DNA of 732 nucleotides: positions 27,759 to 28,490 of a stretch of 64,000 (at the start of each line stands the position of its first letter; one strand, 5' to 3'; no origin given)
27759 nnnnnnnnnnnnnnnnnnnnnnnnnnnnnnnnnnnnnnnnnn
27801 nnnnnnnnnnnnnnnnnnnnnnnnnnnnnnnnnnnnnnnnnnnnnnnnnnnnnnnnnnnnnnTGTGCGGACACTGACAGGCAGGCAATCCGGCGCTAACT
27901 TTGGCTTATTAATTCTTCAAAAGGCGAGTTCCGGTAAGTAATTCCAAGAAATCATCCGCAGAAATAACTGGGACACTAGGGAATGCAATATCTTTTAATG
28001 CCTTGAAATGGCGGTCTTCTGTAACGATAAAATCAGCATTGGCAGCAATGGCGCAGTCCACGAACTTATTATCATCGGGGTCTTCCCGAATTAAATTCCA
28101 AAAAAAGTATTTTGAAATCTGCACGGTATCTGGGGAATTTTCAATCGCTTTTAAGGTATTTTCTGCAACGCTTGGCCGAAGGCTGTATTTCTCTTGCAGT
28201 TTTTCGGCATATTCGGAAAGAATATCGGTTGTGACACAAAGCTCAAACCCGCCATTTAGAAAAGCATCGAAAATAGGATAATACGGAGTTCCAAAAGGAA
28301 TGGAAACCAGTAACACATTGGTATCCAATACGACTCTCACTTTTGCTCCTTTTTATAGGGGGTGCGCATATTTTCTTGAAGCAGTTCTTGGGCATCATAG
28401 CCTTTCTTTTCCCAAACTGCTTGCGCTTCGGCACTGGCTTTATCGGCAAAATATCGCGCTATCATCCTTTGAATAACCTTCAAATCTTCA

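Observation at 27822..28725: PIN toxin-antitoxin cassette bracketed by a perfect 37-bp duplication of the pyrB 3' end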

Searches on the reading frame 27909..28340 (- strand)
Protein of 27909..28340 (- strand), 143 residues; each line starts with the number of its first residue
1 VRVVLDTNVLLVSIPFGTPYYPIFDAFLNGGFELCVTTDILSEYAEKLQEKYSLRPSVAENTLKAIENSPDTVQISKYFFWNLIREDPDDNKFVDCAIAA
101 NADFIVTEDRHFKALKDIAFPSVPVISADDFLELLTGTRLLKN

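Call 4: search_protein_families(library=pfam, proteins=[window:27909-28340:-], max_evalue=0.01)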
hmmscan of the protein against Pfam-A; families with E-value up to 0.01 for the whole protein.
window:27909-28340:- (143 aa): 2 families
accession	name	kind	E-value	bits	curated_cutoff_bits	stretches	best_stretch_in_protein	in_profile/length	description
PF13470.12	PIN_3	-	9e-21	75.3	27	1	2-111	1-115/115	PIN domain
PF01850.27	PIN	-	0.00035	21.6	23.6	1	3-116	1-118/120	PIN domain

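Call 8: find_encoding_contigs(protein=window:27909-28340:-, flank=6000, max_places=10)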
Protein window:27909-28340:- (143 aa): no gene with exactly this product is on record in the collection.

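Call 17: find_homologous_proteins(query=window:27909-28340:-, max_evalue=1e-10)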
Query window:27909-28340:- (143 aa): 2008 proteins with E <= 1e-10 among 2198 candidates; the best 120 are listed.
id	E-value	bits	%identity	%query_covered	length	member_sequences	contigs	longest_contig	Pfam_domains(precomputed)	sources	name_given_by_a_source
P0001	3.5e-89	314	100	100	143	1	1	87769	PF13470.13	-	-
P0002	8.6e-76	270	86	98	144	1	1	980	PF13470.13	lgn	-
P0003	1.6e-75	270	85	100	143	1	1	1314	PF13470.13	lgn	-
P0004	1.8e-74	266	85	100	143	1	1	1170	PF13470.13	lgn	-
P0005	1.7e-72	260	82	100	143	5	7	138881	PF13470.13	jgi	-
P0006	4.2e-72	259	80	100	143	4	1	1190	PF13470.13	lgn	-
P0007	1.2e-70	254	82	98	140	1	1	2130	PF13470.13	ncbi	-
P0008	2.5e-70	253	80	97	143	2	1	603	PF13470.13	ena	-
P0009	5.5e-70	252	80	99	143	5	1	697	PF13470.13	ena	-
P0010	9.6e-70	251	79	99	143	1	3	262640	PF13470.13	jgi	-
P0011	1.6e-69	250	82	97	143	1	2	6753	PF13470.13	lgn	-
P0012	8.8e-69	248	79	97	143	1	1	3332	PF13470.13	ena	-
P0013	2.1e-68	246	79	97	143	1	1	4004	PF13470.13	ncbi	-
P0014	3.6e-68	246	78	97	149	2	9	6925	PF13470.13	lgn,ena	-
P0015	4.9e-66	239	77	100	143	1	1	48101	PF13470.13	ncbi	ncbi:MAG: putative toxin-antitoxin system toxin component, PIN family [Saprospiraceae bacterium]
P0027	1.9e-57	211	72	99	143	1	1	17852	PF13470.13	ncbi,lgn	ncbi:MAG: putative toxin-antitoxin system toxin component, PIN family [Saprospiraceae bacterium]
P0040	1.2e-54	202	68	97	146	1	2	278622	PF13470.13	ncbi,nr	ncbi:MAG: putative toxin-antitoxin system toxin component, PIN family [Saprospiraceae bacterium]|nr:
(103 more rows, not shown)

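Call 18: find_encoding_contigs(protein=P0005, flank=5000, max_places=8)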
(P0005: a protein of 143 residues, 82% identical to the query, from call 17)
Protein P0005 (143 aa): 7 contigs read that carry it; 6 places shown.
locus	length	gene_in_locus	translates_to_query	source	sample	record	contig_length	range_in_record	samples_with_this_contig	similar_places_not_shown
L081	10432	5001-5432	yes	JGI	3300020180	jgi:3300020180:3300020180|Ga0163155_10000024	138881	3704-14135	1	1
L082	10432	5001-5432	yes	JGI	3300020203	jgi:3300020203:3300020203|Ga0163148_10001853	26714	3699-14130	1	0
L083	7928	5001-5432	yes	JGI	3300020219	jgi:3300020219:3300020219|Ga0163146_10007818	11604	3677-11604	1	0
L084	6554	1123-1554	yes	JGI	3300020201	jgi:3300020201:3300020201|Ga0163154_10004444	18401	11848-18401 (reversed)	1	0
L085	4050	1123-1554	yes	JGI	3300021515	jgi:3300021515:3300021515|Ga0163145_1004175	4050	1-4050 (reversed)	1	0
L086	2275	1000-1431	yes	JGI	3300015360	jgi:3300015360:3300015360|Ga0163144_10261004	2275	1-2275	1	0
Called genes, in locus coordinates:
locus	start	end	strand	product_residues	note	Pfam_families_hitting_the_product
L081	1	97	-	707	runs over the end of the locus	PF23381:Beta-prop_IFT122_1st (faint), PF24807:WD40_CDC20-Fz (faint), PF24814:WD40_Prp19 (faint), PF24817:WD40_WDHD1_1st (faint), PF25173:Beta-prop_WDR3_1st (faint), PF25175:Beta-prop_WDR5 (faint), PF25174:Beta-prop_THOC3 (weak), PF00656:Peptidase_C14, +1 more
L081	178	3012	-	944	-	PF24249:DUF7452, PF01244:Peptidase_M19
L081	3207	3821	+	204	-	PF05685:Uma2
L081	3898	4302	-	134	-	PF01844:HNH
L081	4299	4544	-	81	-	-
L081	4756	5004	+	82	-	-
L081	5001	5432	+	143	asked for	PF13470:PIN_3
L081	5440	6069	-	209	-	PF00072:Response_reg, PF04545:Sigma70_r4 (faint), PF08281:Sigma70_r4_2 (weak), PF00196:GerE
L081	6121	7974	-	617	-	PF07696:7TMR-DISMED2, PF07695:7TMR-DISM_7TM, PF07730:HisKA_3 (weak), PF13581:HATPase_c_2 (weak), PF02518:HATPase_c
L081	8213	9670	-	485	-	PF00206:Lyase_1, PF10415:FumaraseC_C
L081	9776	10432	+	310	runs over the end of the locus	PF08331:QueG_DUF1730, PF13187:Fer4_9 (faint), PF14697:Fer4_21 (faint), PF13237:Fer4_10 (faint), PF13484:Fer4_16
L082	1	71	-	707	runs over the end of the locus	PF23381:Beta-prop_IFT122_1st (faint), PF24807:WD40_CDC20-Fz (faint), PF24814:WD40_Prp19 (faint), PF24817:WD40_WDHD1_1st (faint), PF25173:Beta-prop_WDR3_1st (faint), PF25175:Beta-prop_WDR5 (faint), PF25174:Beta-prop_THOC3 (weak), PF00656:Peptidase_C14, +1 more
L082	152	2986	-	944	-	PF24249:DUF7452, PF01244:Peptidase_M19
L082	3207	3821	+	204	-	PF05685:Uma2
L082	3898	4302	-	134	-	PF01844:HNH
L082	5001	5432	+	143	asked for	PF13470:PIN_3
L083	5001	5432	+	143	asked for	PF13470:PIN_3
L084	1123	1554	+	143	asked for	PF13470:PIN_3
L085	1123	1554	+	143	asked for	PF13470:PIN_3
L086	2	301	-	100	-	PF01844:HNH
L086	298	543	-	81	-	-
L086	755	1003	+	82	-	-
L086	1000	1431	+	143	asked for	PF13470:PIN_3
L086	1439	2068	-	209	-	PF00072:Response_reg, PF04545:Sigma70_r4 (faint), PF08281:Sigma70_r4_2 (weak), PF00196:GerE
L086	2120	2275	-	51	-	?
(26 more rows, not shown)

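Call 19: find_encoding_contigs(protein=P0010, flank=5000, max_places=5)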
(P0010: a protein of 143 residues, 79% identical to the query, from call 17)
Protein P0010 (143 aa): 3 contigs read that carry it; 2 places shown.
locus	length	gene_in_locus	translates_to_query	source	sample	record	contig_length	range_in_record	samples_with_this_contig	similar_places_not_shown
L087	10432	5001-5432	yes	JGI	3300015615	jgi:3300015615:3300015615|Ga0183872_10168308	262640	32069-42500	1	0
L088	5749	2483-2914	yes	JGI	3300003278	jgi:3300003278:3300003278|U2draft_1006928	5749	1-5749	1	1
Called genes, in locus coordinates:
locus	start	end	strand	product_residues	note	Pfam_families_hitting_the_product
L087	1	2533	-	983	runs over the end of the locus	PF00005:ABC_tran (faint), PF02463:SMC_N (faint), PF13191:AAA_16 (faint), PF13304:AAA_21 (faint), PF13555:AAA_29 (faint), PF20703:nSTAND1 (faint), PF17760:UvrA_inter, PF17755:UvrA_DNA-bind, +1 more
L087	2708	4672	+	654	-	PF05729:NACHT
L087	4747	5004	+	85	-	-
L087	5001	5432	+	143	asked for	PF13470:PIN_3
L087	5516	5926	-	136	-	PF01844:HNH, PF14279:HNH_5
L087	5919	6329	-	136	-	-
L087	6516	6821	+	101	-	-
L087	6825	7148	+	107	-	PF05016:ParE_toxin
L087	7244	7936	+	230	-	PF00072:Response_reg, PF00486:Trans_reg_C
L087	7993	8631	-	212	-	PF02527:GidB, PF03848:TehB (weak), PF13649:Methyltransf_25 (faint), PF13847:Methyltransf_31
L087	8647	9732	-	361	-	PF00150:Cellulase (weak), PF07745:Glyco_hydro_53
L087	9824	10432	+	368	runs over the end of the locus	PF00730:HhH-GPD, PF14815:NUDIX_4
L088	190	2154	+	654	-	PF05729:NACHT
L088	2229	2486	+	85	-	-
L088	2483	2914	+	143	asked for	PF13470:PIN_3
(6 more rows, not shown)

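Call 20: find_encoding_contigs(protein=P0015, flank=5000, max_places=5)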
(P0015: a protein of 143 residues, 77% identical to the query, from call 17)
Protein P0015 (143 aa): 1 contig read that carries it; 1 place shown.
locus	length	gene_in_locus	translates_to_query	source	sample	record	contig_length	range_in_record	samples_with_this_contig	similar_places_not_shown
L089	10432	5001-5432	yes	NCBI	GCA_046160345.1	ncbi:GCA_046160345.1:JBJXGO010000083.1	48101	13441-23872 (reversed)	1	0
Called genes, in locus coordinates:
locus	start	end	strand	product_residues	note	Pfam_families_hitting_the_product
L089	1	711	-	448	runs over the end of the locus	PF12801:Fer4_5 (weak), PF12837:Fer4_6 (faint), PF12838:Fer4_7 (weak), PF13187:Fer4_9 (weak), PF13237:Fer4_10 (weak), PF14697:Fer4_21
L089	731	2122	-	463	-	PF07992:Pyr_redox_2, PF13738:Pyr_redox_3 (faint), PF00070:Pyr_redox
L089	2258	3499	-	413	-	PF13650:Asp_protease_2 (faint), PF13975:gag-asp_proteas (faint), PF00595:PDZ (weak), PF13180:PDZ_2, PF17820:PDZ_6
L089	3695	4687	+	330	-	PF01118:Semialdhyde_dh, PF02774:Semialdhyde_dhC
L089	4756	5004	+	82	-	-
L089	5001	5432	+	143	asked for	PF13470:PIN_3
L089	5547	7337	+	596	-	-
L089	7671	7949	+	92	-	-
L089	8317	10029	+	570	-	-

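Call 30: find_related_loci(query=window:27909-28340:-, collection=metagenome_contigs, flank=4000)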
Query window:27909-28340:- (143 aa) in metagenome_contigs; peptide patterns used: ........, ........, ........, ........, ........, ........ (x = any residue, [..] = any of these).
600 stretches matched a pattern (row limit reached: there are more); 8 encode a relative of the query (tblastn E <= 1e-3); 8 distinct loci.
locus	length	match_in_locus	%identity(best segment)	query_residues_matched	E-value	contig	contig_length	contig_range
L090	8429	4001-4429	82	1-143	3e-77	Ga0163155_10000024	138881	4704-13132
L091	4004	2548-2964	79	1-139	1e-74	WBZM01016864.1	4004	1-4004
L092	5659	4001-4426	77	1-142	6e-73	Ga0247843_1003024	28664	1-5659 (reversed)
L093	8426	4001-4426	77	1-142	6e-73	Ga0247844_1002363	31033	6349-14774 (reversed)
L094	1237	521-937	77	1-139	5e-77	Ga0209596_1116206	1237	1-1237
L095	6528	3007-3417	51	1-139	3e-42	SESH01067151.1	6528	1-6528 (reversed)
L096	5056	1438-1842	45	3-139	3e-34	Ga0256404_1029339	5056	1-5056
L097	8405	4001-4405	45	3-139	3e-34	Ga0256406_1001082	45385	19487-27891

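Call 50: find_encoding_contigs(protein=P0003, flank=3000, max_places=3)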
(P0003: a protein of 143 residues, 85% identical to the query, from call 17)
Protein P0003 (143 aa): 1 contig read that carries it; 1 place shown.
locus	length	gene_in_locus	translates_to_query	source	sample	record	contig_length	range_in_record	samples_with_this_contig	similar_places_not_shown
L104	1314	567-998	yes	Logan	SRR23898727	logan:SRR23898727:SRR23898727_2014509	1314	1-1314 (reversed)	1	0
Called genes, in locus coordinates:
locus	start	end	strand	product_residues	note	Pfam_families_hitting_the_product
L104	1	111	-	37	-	?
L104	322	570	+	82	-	-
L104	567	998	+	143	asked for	PF13470:PIN_3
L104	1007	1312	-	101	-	?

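Call 51: find_encoding_contigs(protein=P0007, flank=3000, max_places=3)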
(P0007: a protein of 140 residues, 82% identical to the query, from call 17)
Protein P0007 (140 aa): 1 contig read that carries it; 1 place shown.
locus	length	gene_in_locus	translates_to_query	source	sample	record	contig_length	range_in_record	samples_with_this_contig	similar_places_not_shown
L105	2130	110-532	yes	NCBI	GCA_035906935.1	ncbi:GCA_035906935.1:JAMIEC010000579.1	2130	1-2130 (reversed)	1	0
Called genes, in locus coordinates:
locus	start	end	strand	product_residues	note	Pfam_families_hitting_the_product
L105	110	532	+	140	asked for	PF13470:PIN_3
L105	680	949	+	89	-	-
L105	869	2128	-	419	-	?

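Call 62: search_protein_families(library=pfam, proteins=[L087:5919-6329:-, L087:5516-5926:-, L081:4299-4544:-, L081:3898-4302:-, L087:6516-6821:+, L087:6825-7148:+], max_evalue=0.01)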
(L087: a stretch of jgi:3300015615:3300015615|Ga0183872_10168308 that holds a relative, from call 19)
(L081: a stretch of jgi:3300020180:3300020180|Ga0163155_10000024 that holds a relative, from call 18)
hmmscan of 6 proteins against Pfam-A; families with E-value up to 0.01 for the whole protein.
L087:5919-6329:- (136 aa): 0 families

L087:5516-5926:- (136 aa): 3 families
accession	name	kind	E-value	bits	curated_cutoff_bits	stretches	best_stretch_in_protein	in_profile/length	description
PF01844.29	HNH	-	2.5e-11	44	21.4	1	17-62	1-45/47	HNH endonuclease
PF14279.12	HNH_5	-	1.1e-08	35.2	27.5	1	17-63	1-45/56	HNH endonuclease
PF13395.12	HNH_4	-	0.00031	21.1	22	1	31-61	18-48/54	HNH endonuclease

L081:4299-4544:- (81 aa): 0 families

L081:3898-4302:- (134 aa): 2 families
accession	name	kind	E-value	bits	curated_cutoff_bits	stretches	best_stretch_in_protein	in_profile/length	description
PF01844.29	HNH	-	4.1e-11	43.3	21.4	1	20-65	1-45/47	HNH endonuclease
PF14279.12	HNH_5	-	9.8e-05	22.7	27.5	1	20-73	1-52/56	HNH endonuclease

L087:6516-6821:+ (101 aa): 0 families

L087:6825-7148:+ (107 aa): 2 families
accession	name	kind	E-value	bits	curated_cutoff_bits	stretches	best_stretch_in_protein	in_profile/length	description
PF05016.21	ParE_toxin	-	1.3e-10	42.2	23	1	4-94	1-88/89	ParE toxin of type II toxin-antitoxin system, parDE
PF09612.15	HtrL_YibB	-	0.0044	17.1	24.1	1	3-102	70-162/267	Bacterial protein of unknown function (HtrL_YibB)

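Call 73: search_protein_families(library=pfam, proteins=[L097:2121-2420:+, L097:2404-2754:+, L097:307-2037:+, L097:3708-3983:+], max_evalue=0.01)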
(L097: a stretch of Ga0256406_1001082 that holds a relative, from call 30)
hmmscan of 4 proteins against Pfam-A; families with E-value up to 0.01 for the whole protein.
L097:2121-2420:+ (99 aa): 3 families
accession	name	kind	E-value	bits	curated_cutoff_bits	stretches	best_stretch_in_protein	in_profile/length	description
PF01909.29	NTP_transf_2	-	2.9e-14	53.7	21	1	12-93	6-92/93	Nucleotidyltransferase domain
PF18765.7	Polbeta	-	4.2e-13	49.7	26.9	1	10-97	3-90/93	Polymerase beta, Nucleotidyltransferase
PF22600.2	MTPAP-like_central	-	0.0023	18.5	27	1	8-48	27-68/139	Poly(A) RNA polymerase, mitochondrial-like, central palm domain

L097:2404-2754:+ (116 aa): 1 family
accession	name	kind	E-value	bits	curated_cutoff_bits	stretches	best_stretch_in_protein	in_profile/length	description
PF01934.22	HepT-like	-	2.6e-26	92.1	23.5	1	16-109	3-119/120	Ribonuclease HepT-like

L097:307-2037:+ (576 aa): 2 families
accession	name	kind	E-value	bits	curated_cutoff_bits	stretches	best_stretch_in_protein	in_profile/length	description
PF00702.32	Hydrolase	-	1.2e-06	29.4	26.4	1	274-345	105-181/191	haloacid dehalogenase-like hydrolase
PF13419.12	HAD_2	-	7.8e-06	26.6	23.8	1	265-346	77-163/178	Haloacid dehalogenase-like hydrolase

L097:3708-3983:+ (91 aa): 0 families

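Call 81: find_encoding_contigs(protein=P0027, flank=3500, max_places=3)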
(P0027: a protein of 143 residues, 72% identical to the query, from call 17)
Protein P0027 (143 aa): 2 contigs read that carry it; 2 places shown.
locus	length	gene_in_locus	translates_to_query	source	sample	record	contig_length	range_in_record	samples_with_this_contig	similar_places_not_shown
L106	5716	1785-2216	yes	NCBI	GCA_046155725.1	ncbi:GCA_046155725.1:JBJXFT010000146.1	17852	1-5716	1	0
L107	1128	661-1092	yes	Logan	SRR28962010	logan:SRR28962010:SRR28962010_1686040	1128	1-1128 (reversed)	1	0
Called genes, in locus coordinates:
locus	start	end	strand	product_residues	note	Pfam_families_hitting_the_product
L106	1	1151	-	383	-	?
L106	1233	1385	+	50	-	PF04255:DUF433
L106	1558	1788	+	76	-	-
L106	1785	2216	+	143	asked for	PF13470:PIN_3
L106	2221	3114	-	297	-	PF00005:ABC_tran, PF13304:AAA_21 (weak)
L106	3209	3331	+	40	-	-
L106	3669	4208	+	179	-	PF04542:Sigma70_r2, PF08281:Sigma70_r4_2, PF04545:Sigma70_r4 (weak)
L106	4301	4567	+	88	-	-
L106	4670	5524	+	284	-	PF05552:MS_channel_1st_1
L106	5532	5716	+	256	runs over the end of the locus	PF01925:TauE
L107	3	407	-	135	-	?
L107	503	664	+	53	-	-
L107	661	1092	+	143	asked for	PF13470:PIN_3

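Call 82: find_encoding_contigs(protein=P0040, flank=3500, max_places=3)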
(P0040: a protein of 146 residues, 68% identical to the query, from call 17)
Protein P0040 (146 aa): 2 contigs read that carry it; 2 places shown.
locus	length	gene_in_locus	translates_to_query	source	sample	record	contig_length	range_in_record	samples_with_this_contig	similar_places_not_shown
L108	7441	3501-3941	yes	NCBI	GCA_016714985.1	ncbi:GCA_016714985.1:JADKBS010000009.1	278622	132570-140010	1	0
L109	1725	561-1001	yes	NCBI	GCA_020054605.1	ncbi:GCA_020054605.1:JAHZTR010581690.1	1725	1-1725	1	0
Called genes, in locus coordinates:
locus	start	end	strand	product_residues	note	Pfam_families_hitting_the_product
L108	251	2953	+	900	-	PF00686:CBM_20, PF02446:Glyco_hydro_77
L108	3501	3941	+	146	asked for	PF13470:PIN_3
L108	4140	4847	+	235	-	-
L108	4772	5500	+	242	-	-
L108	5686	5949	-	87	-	-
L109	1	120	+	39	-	?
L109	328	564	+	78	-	-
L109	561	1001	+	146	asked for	PF13470:PIN_3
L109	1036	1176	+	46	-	-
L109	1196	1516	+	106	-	-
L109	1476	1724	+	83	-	?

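Call 88: search_protein_families(library=ncbifam, proteins=[window:27909-28340:-], max_evalue=0.01)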
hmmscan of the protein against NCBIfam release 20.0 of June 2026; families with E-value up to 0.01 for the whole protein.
window:27909-28340:- (143 aa): 2 families
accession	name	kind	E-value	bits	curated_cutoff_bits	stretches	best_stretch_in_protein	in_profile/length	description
TIGR00305.1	TIGR00305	equivalog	1.1e-11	45.1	29.15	1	2-110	1-110/115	putative toxin-antitoxin system toxin component, PIN family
NF046100.1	RSP_2648_fam_PIN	equivalog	0.0044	17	170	1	23-132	17-128/177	RSP_2648 family PIN domain-containing protein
